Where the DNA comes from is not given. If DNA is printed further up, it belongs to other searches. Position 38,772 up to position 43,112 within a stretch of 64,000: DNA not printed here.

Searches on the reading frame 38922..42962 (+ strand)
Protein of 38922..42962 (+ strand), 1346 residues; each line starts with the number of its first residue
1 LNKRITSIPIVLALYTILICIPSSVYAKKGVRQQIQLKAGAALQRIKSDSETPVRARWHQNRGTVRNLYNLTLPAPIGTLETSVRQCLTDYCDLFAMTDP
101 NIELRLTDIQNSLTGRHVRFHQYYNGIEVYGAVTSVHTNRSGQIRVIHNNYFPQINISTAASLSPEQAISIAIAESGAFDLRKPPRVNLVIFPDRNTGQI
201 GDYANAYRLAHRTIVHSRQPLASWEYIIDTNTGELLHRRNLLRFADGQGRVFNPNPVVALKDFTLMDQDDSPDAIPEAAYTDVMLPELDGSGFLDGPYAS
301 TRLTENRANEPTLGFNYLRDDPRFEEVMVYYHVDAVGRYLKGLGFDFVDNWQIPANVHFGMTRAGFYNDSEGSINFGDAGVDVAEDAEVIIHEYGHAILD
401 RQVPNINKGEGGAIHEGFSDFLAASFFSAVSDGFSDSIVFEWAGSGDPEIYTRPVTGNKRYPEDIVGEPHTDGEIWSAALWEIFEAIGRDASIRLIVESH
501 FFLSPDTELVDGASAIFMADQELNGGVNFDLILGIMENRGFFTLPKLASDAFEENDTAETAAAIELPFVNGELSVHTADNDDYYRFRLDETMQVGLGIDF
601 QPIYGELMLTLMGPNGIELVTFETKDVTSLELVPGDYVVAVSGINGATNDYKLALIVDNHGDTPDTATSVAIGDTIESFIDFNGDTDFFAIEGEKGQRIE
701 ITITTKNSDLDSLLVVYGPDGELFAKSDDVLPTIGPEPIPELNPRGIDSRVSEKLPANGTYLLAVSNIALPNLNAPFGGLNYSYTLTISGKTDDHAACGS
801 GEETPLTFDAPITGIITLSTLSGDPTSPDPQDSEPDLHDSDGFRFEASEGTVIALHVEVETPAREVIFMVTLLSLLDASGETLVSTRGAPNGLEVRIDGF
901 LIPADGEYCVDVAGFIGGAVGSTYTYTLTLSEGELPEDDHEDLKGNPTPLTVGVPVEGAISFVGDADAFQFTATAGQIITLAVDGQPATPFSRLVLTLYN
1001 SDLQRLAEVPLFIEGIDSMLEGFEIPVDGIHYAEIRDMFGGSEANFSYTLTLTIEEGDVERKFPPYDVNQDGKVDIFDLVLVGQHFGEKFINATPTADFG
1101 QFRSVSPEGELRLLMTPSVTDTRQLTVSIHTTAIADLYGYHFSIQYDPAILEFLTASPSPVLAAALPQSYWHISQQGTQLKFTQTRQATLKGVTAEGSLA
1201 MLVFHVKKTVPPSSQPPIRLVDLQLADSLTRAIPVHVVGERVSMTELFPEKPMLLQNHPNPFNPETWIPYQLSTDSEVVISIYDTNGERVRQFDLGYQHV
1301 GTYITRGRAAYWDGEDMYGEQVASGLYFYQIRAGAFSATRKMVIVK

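Call 5: search_protein_families(library=pfam, proteins=[window:38922-42962:+], max_evalue=0.01)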
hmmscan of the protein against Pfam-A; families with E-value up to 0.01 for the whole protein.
window:38922-42962:+ (1346 aa): 7 families
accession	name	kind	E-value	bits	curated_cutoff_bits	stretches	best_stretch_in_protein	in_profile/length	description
PF04151.21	PPC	-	4.7e-14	53.5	25.9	1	685-766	1-69/70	Bacterial pre-peptidase C-terminal domain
PF07504.19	FTP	-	3e-10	40.2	21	1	104-151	3-51/51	Fungalysin/Thermolysin Propeptide Motif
PF02128.21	Peptidase_M36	-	1.4e-09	38.1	23.3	1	382-533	175-356/368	Fungalysin metallopeptidase (M36)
PF13860.13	FlgD_ig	-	5.9e-07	29.8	27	1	1274-1332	21-74/79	FlgD Ig-like domain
PF00963.24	Cohesin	-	2.7e-05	24.8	24.1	1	1125-1213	16-108/139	Cohesin domain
PF18962.6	Por_Secre_tail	-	0.00049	20.8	27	1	1259-1344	3-75/75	Secretion system C-terminal sorting domain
PF00404.24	Dockerin_1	-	0.0051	17.4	22.9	0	1066-1087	2-23/57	Dockerin type I domain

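Call 14: search_protein_families(library=ncbifam, proteins=[window:38922-42962:+], max_evalue=0.01)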
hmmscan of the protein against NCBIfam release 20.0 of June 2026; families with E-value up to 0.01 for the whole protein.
window:38922-42962:+ (1346 aa): 8 families
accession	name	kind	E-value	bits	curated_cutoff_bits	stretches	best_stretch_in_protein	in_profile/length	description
NF038113.1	T9SSA_dep_M36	equivalog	2.5e-15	55.7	885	1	104-241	46-199/869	T9SS-dependent M36 family metallopeptidase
NF047971.1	ThermolysLepto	equivalog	7.9e-07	27.6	1350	0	201-258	194-251/776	M4 family metalopeptidase thermolysin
TIGR04183.1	Por_Secre_tail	domain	1.3e-06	28.3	23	1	1259-1344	3-71/72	T9SS type A sorting domain-containing protein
NF052323.1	T9SSA_dep_M6i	equivalog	3.5e-05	22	600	1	1256-1342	959-1034/1043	T9SS-dependent M6-like inactivated metalloprotease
NF005176.1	PRK06655.1-1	equivalog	3.7e-05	23.7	230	1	1275-1334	96-150/197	flagellar hook assembly protein FlgD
NF033707.1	T9SS_sortase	equivalog_domain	7.9e-05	20.5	420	1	1255-1333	999-1077/1095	type IX secretion system sortase PorU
NF038111.1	rhom_dep_M36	equivalog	0.00063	17.3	1700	0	386-432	628-677/1315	rhombosortase-dependent M36 family metallopeptidase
NF038112.1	myxo_dep_M36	subfamily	0.0073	13.4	1500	0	382-424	628-673/1604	myxosortase-dependent M36 family metallopeptidase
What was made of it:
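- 38887..42962 (+): The short native 5' region, with ribosome-binding site GGAGAA at 38912-38917, followed by the secreted M36 (fungalysin-type) metalloprotease gene (TTG start at 38922, 1346 aa, with a T9SS C-terminal sorting domain). Pfam and NCBIfam hits (calls 5, 14).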

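Call 18: find_encoding_contigs(protein=window:38922-42962:+, flank=6000, max_places=10)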
Protein window:38922-42962:+ (1346 aa): no gene with exactly this product is on record in the collection.

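Call 23: find_related_loci(query=window:38922-42962:+, collection=genome_contigs, flank=7000)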
Query window:38922-42962:+ (1346 aa) in genome_contigs; peptide patterns used: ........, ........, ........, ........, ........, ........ (x = any residue, [..] = any of these).
85 stretches matched a pattern; 31 encode a relative of the query (tblastn E <= 1e-3); 27 distinct loci.
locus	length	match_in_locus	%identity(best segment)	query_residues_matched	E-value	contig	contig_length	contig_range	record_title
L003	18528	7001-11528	86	1-1346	0e+0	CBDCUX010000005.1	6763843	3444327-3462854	MAG: Candidatus Poribacteria bacterium isolate e6ba5316-27cc-4a72-bad8-a94c688688a0 genome assembly, contig: contig_5, w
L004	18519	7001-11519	85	1-1346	0e+0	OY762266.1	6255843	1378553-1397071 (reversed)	MAG: Candidatus Poribacteria bacterium isolate f15cbddf-0c87-47e8-aab1-4ca568006f86 genome assembly, chromosome: 1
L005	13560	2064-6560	83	1-1346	0e+0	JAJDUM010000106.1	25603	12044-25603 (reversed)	MAG: Candidatus Poribacteria bacterium isolate jk18x1bzbins.78 k141_1563202, whole genome shotgun sequence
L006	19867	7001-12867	83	1-1346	0e+0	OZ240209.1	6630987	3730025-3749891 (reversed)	MAG: Candidatus Poribacteria bacterium isolate 386b7814-a0df-4328-ba8d-cea90b69f229 genome assembly, chromosome: 1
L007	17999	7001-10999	83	1-1346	0e+0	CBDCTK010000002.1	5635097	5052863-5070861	MAG: Candidatus Poribacteria bacterium isolate 5e1f03a3-4ce1-415a-a4c9-4ecbe52226bd genome assembly, contig: contig_2, w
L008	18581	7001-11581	83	1-1346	0e+0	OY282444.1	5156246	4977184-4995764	MAG: uncultured Poribacteria bacterium genome assembly, chromosome: 1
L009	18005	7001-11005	82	1-1346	0e+0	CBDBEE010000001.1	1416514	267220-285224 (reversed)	MAG: Candidatus Poribacteria bacterium isolate 9eb15a66-94a6-4ca6-bf90-476f30333b94 genome assembly, contig: contig_1, w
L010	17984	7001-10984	81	1-1346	0e+0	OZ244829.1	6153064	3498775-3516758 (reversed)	MAG: Candidatus Poribacteria bacterium isolate f10cb695-1b13-44a5-8b8c-8d396a4a49c1 genome assembly, chromosome: 1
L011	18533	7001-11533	86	1-1346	0e+0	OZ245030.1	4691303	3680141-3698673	MAG: Candidatus Poribacteria bacterium isolate f3f56de0-ea6e-4eab-9813-cfd719c0cda4 genome assembly, chromosome: 1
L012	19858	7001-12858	81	1-1346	0e+0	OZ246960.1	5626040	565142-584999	MAG: Candidatus Poribacteria bacterium isolate 0ebab745-6bcd-42b0-bac1-d05ba6febf80 genome assembly, chromosome: 1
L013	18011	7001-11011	77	1-1346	0e+0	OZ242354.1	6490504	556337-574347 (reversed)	MAG: Candidatus Poribacteria bacterium isolate 342ba744-3869-4f81-a489-a0f16b16fbc4 genome assembly, chromosome: 1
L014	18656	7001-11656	86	1-1346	0e+0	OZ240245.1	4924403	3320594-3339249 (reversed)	MAG: Candidatus Poribacteria bacterium isolate dca23892-4e13-4299-a543-0851fd76b4fe genome assembly, chromosome: 1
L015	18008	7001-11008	75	1-1346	0e+0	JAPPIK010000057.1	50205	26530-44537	MAG: Candidatus Poribacteria bacterium isolate RHO2_bin_20 NODE_1103_length_50205_cov_33.578524, whole genome shotgun se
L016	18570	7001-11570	82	1-1346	0e+0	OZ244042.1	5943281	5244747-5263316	MAG: Candidatus Poribacteria bacterium isolate 82c2f847-b3a6-4516-8f18-366283cf6473 genome assembly, chromosome: 1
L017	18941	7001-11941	69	1-1346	0e+0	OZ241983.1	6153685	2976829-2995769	MAG: Candidatus Poribacteria bacterium isolate 364a25e6-8d4f-453a-8db8-f2b726c437a0 genome assembly, chromosome: 1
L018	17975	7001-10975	73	1-1346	0e+0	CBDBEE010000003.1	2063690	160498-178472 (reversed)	MAG: Candidatus Poribacteria bacterium isolate 9eb15a66-94a6-4ca6-bf90-476f30333b94 genome assembly, contig: contig_3, w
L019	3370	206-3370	83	1-1346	0e+0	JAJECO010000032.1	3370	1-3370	MAG: Candidatus Poribacteria bacterium isolate jk18xAbins.25 k141_255175, whole genome shotgun sequence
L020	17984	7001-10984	69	1-1346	0e+0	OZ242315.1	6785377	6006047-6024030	MAG: Candidatus Poribacteria bacterium isolate 55818b94-eea9-47de-9476-a843df335cd7 genome assembly, chromosome: 1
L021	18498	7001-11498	84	1-1346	0e+0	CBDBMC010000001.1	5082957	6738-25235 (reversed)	MAG: Candidatus Poribacteria bacterium isolate ca8204a3-33b7-44e1-a19a-5b07964ae9a8 genome assembly, contig: contig_1, w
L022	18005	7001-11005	83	1-1346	0e+0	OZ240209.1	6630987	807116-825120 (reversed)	MAG: Candidatus Poribacteria bacterium isolate 386b7814-a0df-4328-ba8d-cea90b69f229 genome assembly, chromosome: 1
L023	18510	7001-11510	85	1-1346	0e+0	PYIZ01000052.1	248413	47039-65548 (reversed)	MAG: Candidatus Poribacteria bacterium isolate PCPOR2b Ga0206366_152, whole genome shotgun sequence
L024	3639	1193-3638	88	1-1346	0e+0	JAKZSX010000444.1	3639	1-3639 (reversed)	MAG: Candidatus Poribacteria bacterium isolate Langseth_MAG_00044 Langseth_MAG_00044_000000000444, whole genome shotgun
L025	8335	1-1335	78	755-1346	0e+0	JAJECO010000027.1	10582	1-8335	MAG: Candidatus Poribacteria bacterium isolate jk18xAbins.25 k141_565616, whole genome shotgun sequence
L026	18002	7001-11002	68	1-1346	0e+0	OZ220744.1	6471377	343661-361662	MAG: Candidatus Poribacteria bacterium isolate 67f587a8-c379-43ee-8694-439c00dbce40 genome assembly, chromosome: 1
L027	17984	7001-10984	68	1-1346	0e+0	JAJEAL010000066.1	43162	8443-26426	MAG: Candidatus Poribacteria bacterium isolate jk18x7bins.5 k141_1367743, whole genome shotgun sequence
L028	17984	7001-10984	69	1-1346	0e+0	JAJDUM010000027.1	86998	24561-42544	MAG: Candidatus Poribacteria bacterium isolate jk18x1bzbins.78 k141_300971, whole genome shotgun sequence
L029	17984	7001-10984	68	1-1346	0e+0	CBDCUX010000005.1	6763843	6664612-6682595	MAG: Candidatus Poribacteria bacterium isolate e6ba5316-27cc-4a72-bad8-a94c688688a0 genome assembly, contig: contig_5, w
